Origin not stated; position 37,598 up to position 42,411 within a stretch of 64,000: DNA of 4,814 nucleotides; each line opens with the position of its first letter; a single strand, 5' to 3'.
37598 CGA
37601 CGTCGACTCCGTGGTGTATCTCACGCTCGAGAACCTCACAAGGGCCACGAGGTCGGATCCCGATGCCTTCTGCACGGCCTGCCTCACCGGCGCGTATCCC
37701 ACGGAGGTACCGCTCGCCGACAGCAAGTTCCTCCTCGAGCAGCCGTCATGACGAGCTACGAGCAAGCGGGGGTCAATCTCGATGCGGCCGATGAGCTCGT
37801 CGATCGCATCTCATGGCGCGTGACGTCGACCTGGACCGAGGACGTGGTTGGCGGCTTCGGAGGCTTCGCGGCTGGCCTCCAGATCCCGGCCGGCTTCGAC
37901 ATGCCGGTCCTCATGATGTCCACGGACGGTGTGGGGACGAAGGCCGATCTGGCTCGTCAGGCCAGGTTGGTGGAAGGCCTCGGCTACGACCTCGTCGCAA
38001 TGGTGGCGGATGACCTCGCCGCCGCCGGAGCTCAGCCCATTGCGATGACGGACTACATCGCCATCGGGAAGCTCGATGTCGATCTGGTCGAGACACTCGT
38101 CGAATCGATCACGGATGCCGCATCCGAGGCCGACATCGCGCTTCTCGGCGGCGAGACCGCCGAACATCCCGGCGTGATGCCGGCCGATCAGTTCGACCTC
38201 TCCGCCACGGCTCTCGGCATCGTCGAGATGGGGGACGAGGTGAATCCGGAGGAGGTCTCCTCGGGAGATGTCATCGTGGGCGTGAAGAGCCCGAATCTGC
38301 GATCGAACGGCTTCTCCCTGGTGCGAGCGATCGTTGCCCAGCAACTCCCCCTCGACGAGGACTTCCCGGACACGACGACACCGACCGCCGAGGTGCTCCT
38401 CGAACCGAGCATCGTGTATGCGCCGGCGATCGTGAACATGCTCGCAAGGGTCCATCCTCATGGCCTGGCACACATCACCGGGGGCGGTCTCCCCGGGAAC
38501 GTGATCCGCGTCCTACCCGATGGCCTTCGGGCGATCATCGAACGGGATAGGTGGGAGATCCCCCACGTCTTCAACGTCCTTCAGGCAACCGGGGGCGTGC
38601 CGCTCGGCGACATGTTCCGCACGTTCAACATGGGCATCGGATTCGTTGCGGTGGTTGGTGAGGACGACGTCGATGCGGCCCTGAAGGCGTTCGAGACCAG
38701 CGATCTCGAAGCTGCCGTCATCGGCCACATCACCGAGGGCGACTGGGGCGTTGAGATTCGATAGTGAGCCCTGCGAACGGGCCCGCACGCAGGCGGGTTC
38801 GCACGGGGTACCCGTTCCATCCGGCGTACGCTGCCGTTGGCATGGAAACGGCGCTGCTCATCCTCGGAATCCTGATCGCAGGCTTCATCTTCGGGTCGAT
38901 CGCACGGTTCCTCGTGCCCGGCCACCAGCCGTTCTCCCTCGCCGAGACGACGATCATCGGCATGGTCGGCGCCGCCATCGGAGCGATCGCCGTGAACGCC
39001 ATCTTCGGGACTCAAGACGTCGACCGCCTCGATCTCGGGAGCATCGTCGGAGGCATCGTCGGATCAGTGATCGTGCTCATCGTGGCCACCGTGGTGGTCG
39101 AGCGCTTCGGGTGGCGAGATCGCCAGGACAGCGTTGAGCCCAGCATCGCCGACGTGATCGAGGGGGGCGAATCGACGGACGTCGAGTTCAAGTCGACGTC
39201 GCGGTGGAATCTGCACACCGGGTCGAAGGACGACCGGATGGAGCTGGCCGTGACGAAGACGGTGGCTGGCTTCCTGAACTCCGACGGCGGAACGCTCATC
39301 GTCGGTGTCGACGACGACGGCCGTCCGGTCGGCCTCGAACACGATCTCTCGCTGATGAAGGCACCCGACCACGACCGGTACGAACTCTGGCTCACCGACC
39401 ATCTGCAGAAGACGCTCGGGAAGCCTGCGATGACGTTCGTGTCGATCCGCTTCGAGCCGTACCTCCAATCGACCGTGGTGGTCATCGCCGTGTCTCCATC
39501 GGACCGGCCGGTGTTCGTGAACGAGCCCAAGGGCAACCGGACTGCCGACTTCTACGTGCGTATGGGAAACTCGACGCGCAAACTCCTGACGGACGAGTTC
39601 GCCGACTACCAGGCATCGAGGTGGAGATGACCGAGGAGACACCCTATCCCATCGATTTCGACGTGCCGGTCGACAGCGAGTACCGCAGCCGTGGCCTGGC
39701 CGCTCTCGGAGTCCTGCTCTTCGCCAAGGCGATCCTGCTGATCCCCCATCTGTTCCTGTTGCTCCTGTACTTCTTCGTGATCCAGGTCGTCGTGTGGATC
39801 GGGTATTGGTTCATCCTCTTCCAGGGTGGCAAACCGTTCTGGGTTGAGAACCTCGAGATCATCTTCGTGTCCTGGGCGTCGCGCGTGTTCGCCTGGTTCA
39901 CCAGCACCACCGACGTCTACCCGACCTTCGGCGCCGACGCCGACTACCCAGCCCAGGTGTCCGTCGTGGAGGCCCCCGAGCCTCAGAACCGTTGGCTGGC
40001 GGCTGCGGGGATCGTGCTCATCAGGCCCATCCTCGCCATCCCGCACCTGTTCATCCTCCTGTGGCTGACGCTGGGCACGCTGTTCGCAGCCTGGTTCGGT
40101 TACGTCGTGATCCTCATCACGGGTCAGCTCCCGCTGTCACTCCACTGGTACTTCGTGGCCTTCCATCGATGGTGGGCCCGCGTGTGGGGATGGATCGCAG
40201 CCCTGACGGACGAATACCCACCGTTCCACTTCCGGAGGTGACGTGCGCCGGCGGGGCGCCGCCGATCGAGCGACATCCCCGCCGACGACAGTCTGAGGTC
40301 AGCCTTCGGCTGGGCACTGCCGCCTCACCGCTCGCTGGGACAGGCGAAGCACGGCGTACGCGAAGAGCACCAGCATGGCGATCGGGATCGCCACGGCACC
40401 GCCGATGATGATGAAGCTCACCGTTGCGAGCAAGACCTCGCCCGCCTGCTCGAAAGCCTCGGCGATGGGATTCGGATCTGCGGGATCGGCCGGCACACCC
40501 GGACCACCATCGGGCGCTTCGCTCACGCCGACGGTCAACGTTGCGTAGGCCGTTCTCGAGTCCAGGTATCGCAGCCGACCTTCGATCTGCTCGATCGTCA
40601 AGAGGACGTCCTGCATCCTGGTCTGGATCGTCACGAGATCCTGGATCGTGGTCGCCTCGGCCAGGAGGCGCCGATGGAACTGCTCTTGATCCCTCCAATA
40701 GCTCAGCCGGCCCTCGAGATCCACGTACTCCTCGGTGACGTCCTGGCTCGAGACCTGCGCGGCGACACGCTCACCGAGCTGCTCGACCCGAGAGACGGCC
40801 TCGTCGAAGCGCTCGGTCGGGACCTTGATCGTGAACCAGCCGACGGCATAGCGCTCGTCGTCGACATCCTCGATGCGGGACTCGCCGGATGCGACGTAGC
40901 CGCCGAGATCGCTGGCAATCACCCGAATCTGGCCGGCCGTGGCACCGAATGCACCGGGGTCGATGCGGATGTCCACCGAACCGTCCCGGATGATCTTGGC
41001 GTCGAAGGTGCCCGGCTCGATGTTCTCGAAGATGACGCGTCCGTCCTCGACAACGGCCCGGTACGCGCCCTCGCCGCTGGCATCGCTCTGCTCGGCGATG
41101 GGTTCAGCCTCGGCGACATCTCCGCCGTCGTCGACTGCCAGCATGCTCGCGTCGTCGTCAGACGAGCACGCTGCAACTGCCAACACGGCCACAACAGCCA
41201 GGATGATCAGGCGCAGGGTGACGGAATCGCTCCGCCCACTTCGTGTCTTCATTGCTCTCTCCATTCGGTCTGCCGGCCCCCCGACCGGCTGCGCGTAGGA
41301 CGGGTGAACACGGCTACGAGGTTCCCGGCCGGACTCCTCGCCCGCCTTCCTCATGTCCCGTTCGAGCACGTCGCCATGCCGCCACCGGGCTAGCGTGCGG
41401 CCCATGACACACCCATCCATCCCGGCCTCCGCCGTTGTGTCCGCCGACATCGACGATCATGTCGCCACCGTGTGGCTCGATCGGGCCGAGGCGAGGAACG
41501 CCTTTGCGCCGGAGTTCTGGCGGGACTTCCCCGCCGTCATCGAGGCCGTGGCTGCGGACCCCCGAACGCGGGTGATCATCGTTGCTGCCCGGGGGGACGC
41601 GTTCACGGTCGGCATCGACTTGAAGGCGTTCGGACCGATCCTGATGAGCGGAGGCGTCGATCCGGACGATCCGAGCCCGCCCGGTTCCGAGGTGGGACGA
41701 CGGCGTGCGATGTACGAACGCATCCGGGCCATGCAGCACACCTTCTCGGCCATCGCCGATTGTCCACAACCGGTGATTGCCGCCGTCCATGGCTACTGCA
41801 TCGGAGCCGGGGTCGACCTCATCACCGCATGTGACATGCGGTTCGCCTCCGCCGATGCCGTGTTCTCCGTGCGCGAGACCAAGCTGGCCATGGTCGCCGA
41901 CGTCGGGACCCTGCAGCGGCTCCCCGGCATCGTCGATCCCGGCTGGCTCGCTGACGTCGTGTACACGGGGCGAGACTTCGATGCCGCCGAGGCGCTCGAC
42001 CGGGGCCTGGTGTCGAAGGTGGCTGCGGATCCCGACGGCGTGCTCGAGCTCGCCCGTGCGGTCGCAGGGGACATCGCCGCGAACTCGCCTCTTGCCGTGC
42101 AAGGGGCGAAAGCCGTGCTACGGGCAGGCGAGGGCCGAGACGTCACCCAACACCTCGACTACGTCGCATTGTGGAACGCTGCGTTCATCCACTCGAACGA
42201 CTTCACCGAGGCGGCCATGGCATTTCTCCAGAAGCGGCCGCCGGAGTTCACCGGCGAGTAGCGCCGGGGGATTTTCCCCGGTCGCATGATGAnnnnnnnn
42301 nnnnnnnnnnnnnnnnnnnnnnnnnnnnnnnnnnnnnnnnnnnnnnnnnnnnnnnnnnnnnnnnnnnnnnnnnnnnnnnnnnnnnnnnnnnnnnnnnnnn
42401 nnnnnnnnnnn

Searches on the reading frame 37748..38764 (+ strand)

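Call 39: search_protein_families(library=pfam, proteins=[window:37748-38764:+], max_evalue=0.001)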
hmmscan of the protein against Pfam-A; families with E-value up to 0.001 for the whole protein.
window:37748-38764:+ (338 aa): 2 families
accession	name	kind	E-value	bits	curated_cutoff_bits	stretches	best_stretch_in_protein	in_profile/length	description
PF02769.27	AIRS_C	-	3.2e-26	92.8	23.1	1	172-332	2-149/156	AIR synthase related protein, C-terminal domain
PF00586.29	AIRS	-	2.6e-21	76.6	24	1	55-159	15-112/112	AIR synthase related protein, N-terminal domain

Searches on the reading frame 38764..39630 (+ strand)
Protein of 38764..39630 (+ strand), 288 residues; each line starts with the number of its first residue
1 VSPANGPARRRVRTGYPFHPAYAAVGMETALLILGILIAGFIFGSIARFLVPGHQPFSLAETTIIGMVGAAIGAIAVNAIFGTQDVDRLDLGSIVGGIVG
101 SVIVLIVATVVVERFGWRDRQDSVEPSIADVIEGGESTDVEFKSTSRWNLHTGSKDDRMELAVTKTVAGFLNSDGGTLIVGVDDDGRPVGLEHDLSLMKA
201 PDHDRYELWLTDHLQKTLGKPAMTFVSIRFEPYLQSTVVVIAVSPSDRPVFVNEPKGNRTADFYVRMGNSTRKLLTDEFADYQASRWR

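Call 39: search_protein_families(library=pfam, proteins=[window:38764-39630:+], max_evalue=0.001)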
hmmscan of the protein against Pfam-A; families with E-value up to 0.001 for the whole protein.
window:38764-39630:+ (288 aa): 2 families
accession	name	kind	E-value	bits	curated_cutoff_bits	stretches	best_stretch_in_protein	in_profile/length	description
PF04326.19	SLFN_AlbA_2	-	2e-16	61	25.3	1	136-274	1-117/118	Schlafen, AlbA_2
PF04226.18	Transgly_assoc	-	0.00024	21.7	25.3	1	63-112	1-48/49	Transglycosylase associated protein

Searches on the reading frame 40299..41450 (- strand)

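Call 16: search_protein_families(library=pfam, proteins=[window:40299-41450:-], max_evalue=0.001)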
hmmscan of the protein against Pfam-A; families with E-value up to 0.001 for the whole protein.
window:40299-41450:- (383 aa): 1 family
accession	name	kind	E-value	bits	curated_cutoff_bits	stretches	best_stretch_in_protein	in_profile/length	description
PF14257.11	DUF4349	-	1.7e-44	152.2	27.7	1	152-368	2-212/213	Domain of unknown function (DUF4349)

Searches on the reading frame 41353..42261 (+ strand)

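Call 16: search_protein_families(library=pfam, proteins=[window:41353-42261:+], max_evalue=0.001)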
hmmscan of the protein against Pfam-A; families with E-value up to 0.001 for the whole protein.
window:41353-42261:+ (302 aa): 2 families
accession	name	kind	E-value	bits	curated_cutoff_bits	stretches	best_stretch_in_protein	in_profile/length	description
PF00378.25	ECH_1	-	6.8e-42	144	27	2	126-301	76-250/251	Enoyl-CoA hydratase/isomerase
PF16113.10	ECH_2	-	6e-20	72.4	27.2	1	38-223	2-171/335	Enoyl-CoA hydratase/isomerase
